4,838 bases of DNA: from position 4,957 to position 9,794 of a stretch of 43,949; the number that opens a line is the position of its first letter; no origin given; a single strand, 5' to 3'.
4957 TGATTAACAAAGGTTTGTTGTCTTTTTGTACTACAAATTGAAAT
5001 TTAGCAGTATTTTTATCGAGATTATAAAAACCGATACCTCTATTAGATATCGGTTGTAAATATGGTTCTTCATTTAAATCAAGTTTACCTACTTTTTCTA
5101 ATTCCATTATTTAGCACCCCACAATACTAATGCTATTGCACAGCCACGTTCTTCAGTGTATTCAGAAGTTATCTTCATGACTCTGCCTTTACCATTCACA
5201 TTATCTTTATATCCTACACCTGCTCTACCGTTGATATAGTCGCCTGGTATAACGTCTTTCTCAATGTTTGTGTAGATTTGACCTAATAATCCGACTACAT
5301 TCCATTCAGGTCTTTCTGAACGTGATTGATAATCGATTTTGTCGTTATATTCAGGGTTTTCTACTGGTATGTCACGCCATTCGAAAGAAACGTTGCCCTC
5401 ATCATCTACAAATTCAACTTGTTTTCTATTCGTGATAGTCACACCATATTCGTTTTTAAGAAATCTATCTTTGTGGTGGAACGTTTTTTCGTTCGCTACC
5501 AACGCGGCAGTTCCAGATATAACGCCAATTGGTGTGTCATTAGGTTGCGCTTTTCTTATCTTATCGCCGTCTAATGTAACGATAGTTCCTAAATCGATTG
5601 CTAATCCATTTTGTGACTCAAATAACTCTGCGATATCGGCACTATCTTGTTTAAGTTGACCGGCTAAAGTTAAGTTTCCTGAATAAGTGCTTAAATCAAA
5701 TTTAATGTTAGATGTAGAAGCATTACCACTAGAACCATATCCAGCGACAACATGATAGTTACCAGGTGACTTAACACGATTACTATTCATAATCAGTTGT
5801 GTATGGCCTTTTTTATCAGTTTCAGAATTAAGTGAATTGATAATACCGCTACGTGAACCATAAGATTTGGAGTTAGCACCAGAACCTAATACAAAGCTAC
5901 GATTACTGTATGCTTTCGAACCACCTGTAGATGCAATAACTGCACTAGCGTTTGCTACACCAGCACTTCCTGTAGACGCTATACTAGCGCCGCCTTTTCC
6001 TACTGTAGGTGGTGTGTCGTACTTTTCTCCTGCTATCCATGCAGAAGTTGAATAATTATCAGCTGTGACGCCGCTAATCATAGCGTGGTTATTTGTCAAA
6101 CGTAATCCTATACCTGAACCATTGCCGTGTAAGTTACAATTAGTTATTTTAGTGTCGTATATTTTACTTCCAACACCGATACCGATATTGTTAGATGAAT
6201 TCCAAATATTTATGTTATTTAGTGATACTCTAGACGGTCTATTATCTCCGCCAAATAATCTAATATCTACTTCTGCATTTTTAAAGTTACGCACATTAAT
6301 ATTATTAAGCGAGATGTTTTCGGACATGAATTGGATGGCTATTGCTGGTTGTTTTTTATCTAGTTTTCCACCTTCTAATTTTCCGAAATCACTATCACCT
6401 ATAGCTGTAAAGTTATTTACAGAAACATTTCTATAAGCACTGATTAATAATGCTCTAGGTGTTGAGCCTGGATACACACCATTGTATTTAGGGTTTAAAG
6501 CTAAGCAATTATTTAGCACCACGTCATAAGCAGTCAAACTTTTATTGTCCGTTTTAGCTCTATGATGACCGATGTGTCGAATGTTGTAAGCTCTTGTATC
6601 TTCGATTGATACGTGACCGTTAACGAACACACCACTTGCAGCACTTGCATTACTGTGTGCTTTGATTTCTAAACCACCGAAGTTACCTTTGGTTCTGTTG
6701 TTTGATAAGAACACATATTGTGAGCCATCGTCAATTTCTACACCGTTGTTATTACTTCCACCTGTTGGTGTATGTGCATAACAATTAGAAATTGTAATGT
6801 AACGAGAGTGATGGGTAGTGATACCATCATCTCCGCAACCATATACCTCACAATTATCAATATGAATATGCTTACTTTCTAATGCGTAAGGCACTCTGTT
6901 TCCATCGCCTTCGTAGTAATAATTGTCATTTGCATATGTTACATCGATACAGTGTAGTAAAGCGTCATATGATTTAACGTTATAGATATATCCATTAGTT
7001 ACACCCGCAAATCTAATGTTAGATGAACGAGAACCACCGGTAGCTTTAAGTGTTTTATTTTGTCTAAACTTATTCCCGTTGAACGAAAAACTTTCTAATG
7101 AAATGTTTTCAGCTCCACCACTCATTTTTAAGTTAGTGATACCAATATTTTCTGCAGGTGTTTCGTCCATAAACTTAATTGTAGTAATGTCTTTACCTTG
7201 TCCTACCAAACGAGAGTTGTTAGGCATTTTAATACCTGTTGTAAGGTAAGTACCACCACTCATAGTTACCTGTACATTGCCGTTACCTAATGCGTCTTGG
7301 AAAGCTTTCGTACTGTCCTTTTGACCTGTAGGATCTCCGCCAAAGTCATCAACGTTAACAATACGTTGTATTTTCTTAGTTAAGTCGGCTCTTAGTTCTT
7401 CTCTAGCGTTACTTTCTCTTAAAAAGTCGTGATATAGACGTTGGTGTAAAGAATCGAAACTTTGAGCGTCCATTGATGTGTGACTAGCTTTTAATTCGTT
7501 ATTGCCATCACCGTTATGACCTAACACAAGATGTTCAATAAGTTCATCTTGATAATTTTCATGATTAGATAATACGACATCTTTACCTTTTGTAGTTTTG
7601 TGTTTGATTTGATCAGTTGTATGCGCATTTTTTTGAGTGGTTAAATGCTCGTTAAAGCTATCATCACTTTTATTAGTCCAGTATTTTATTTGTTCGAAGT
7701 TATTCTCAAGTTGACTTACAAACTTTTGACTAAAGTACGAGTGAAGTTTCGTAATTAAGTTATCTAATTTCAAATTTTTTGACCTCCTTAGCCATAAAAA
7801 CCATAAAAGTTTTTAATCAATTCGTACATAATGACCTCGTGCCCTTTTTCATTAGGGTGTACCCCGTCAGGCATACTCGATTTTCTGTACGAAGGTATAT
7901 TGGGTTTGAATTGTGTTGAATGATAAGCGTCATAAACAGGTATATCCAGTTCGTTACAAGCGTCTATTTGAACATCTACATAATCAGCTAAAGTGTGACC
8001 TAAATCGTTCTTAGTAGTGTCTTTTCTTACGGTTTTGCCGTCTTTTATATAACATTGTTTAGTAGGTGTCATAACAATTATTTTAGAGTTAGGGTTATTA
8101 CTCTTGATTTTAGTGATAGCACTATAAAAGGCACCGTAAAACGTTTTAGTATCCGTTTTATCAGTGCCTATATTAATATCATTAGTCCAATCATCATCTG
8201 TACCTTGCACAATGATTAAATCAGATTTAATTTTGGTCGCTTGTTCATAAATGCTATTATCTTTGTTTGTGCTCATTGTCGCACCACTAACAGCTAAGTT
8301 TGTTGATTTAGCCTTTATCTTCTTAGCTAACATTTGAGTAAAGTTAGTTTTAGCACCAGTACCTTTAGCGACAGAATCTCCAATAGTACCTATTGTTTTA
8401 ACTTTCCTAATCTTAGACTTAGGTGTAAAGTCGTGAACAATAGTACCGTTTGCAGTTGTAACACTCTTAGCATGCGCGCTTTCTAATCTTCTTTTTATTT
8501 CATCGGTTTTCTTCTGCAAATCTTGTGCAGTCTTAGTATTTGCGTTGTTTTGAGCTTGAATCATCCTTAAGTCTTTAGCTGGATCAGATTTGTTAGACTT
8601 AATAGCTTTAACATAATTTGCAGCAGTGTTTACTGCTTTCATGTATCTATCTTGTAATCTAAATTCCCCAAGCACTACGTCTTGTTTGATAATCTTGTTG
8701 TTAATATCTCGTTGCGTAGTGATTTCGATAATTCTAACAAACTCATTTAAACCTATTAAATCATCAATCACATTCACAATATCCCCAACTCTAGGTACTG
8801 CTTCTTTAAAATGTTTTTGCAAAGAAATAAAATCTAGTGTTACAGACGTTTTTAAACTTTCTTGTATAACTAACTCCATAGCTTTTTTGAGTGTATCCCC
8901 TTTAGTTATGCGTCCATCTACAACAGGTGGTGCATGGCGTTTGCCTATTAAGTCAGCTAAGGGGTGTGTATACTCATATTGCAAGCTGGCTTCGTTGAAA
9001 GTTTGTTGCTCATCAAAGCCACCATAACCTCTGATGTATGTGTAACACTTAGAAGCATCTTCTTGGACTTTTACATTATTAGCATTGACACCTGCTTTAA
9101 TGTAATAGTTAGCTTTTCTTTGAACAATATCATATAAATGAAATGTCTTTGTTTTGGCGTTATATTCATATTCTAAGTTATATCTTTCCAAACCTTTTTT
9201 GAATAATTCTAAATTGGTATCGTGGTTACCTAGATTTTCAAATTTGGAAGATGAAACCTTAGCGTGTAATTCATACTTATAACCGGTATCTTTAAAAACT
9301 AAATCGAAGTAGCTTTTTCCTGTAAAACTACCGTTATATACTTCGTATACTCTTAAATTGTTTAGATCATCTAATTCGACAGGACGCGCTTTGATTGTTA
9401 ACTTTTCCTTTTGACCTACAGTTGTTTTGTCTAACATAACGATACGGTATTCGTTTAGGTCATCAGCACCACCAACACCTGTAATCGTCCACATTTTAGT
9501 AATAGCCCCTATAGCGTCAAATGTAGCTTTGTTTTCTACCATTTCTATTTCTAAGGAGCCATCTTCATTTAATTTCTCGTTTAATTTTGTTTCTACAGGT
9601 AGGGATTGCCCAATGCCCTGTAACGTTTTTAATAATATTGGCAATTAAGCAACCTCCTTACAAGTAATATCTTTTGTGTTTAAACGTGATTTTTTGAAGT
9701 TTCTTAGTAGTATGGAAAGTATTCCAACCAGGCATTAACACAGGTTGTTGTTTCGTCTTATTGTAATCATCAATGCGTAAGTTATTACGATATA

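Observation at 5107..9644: Two enzymatic tail tip proteins in tandem: Tal with an SGNH esterase, and an 888-aa pectate-lyase-fold fibre.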

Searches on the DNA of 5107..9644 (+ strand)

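Call 5: search_dna_similar(query=window:5107-9644:+, collection=phages, mode=near, max_rows=25)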
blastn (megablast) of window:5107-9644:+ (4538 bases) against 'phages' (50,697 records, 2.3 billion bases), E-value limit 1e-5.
Records with a match: 58; places in all: 60; records where one place covers at least 80% of the query: 26.
Best place of each record, by identity: 95-99% 25; 90-95% 2; 60-80% 31.
By first word of the organism name: Staphylococcus 57; Xanthomonas 1.
By host as written in the record: Staphylococcus aureus 16; Staphylococcus epidermidis 13; - 6; Staphylococcus aureus subsp. aureus RN4220 4; Staphylococcus epidermidis NCC 100655 3; Staphylococcus epidermidis IME1348 2; Staphylococcus epidermidis LM1680 2; HER 414 2; and 9 more.
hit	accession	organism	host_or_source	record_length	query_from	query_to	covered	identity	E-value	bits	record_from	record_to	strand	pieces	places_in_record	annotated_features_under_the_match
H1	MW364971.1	Staphylococcus virus vB_SepS_27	Staphylococcus epidermidis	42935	1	4538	100%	98.0%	0e+0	7877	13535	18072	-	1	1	receptor-binding protein | tail-associated lysin | lower tail fiber protein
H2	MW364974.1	Staphylococcus virus vB_SepS_459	Staphylococcus epidermidis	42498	1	4538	100%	98.0%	0e+0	7877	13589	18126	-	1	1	receptor-binding protein | tail-associated lysin | lower tail fiber protein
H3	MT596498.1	Staphylococcus phage vB_SepS_BE01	Staphylococcus epidermidis F12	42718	1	4538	100%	98.0%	0e+0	7871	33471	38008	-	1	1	peptidase | tail protein | BppU family baseplate upper protein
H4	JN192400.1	Staphylococcus phage vB_SepiS-phiIPLA5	Staphylococcus epidermidis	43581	1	4538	100%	97.9%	0e+0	7849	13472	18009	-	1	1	pre neck appendage protein | virion associated hydrolase | hypothetical protein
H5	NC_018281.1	Staphylococcus phage vB_SepiS-phiIPLA5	Staphylococcus epidermidis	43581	1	4538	100%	97.9%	0e+0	7849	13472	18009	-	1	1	pre-neck appendage protein | minor head protein | minor tail protein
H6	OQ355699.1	Staphylococcus phage vB_SepS_BE20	Staphylococcus epidermidis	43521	1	4538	100%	97.5%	0e+0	7760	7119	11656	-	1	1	pre-neck appendage protein | minor head protein | minor tail protein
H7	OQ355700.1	Staphylococcus phage vB_SepS_BE21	Staphylococcus epidermidis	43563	1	4538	100%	97.2%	0e+0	7672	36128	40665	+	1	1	pre-neck appendage protein | minor head protein | minor tail protein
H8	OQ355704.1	Staphylococcus phage vB_SepS_BE28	Staphylococcus epidermidis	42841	1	4538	100%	97.1%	0e+0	7644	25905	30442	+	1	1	pre-neck appendage protein | minor head protein | minor tail protein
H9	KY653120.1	Staphylococcus phage IME1348_01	Staphylococcus epidermidis IME1348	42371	1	4538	100%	97.0%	0e+0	7627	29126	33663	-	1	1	neck protein | minor structural protein | hypothetical protein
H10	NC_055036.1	Staphylococcus phage IME1348_01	Staphylococcus epidermidis IME1348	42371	1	4538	100%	97.0%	0e+0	7627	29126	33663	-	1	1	pre-neck appendage protein | minor head protein | minor tail protein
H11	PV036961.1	Staphylococcus phage vB_SepS_E72m5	Staphylococcus epidermidis 1457 ...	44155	1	4538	100%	96.7%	0e+0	7550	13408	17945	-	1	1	receptor-binding protein | tail-associated lysin | lower tail fiber protein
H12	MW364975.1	Staphylococcus virus vB_SepS_E72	Staphylococcus epidermidis E72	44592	1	4538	100%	96.7%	0e+0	7544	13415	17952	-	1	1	receptor-binding protein | tail-associated lysin | lower tail fiber protein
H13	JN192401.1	Staphylococcus phage vB_SepiS-phiIPLA7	Staphylococcus epidermidis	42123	1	4538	100%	96.5%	0e+0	7494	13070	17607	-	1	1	pre neck appendage protein | virion associated hydrolase | hypothetical protein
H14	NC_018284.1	Staphylococcus phage vB_SepiS-phiIPLA7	Staphylococcus epidermidis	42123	1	4538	100%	96.5%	0e+0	7494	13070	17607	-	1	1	pre-neck appendage protein | minor head protein | minor tail protein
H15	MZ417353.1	Staphylococcus phage PG-2021_93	Staphylococcus epidermidis S414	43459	1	4538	100%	96.3%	0e+0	7444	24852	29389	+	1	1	record has no annotation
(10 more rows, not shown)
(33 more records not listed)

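Call 6: get_annotated_region(hit=H13, flank=6000)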
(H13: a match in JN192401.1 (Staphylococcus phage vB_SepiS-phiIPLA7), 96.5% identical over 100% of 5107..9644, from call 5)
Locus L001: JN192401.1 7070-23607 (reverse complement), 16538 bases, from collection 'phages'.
description: Staphylococcus phage vB_SepiS-phiIPLA7, complete genome.
organism: Staphylococcus phage vB_SepiS-phiIPLA7 (NCBI taxid 2922989)
taxonomy: Viruses; Duplodnaviria; Heunggongvirae; Uroviricota; Caudoviricetes; Rockefellervirus; Rockefellervirus IPLA7
host: Staphylococcus epidermidis; source: -; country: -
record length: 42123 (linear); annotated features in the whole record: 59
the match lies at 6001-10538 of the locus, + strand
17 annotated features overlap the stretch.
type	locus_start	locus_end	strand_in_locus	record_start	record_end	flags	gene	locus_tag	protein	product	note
CDS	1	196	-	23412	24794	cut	-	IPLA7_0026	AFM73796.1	amidase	-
CDS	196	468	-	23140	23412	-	-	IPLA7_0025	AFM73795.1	holin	-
CDS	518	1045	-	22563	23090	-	-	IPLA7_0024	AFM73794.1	hypothetical protein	-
CDS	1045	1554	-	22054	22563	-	-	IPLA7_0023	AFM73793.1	hypothetical protein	-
CDS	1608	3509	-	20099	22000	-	-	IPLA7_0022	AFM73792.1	amidase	-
CDS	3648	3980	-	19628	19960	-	-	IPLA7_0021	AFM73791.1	hypothetical protein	-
CDS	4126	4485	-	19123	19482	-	-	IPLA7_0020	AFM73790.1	hypothetical protein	-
CDS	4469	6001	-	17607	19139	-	-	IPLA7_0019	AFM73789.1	hypothetical protein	-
CDS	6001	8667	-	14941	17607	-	-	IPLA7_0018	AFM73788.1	pre neck appendage protein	-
CDS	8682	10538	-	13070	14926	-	-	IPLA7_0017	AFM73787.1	virion associated hydrolase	-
CDS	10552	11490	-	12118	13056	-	-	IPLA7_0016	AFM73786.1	hypothetical protein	-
CDS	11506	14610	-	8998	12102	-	-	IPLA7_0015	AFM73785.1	tail tape measure protein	-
CDS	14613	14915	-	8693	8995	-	-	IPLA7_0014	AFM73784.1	hypothetical protein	-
CDS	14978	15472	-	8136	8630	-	-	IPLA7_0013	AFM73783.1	hypothetical protein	-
CDS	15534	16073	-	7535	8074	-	-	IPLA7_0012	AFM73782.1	major tail protein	-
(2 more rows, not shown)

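Call 7: get_annotated_region(hit=H12, flank=6000)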
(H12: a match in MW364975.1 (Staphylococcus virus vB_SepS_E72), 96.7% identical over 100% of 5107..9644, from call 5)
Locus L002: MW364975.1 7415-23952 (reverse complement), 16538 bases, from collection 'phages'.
description: Staphylococcus virus vB_SepS_E72, complete genome.
organism: Staphylococcus virus vB_SepS_E72 (NCBI taxid 2797321)
taxonomy: Viruses; Duplodnaviria; Heunggongvirae; Uroviricota; Caudoviricetes; Rockefellervirus
host: Staphylococcus epidermidis E72; source: induced prophage; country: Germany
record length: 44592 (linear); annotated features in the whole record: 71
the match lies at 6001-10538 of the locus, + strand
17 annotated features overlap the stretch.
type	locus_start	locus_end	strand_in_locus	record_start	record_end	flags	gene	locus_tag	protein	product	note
CDS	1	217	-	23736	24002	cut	-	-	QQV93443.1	holin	gpE72_28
CDS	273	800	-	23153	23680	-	-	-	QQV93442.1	hypothetical protein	gpE72_27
CDS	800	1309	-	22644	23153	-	-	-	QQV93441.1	upper tail fiber protein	gpE72_26; upper tail fiber protein FibU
CDS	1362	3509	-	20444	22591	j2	-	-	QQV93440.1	cell wall hydrolase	gpE72_25; cell wall hydrolase Hyd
CDS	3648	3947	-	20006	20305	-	-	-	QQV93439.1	holin regulator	gpE72_24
CDS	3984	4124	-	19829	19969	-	-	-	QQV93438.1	putative tail chaperone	gpE72_23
CDS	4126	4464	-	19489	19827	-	-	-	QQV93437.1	tail fiber assembly protein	gpE72_22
CDS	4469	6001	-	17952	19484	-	-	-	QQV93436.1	lower tail fiber protein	gpE72_21; lower tail fiber protein FibL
CDS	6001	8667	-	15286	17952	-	-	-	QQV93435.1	receptor-binding protein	gpE72_20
CDS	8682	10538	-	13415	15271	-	-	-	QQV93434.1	tail-associated lysin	gpE72_19; tail-associated lysin Tal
CDS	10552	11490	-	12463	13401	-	-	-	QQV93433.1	distal tail protein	gpE72_18; distal tail protein Dit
CDS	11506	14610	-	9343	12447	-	-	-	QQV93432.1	tape measure protein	gpE72_17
CDS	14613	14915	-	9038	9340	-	-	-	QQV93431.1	putative tail assembly chaperone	gpE72_16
CDS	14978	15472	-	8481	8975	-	-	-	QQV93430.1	putative tail assembly chaperone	gpE72_15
CDS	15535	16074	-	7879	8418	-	-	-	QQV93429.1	major tail protein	gpE72_14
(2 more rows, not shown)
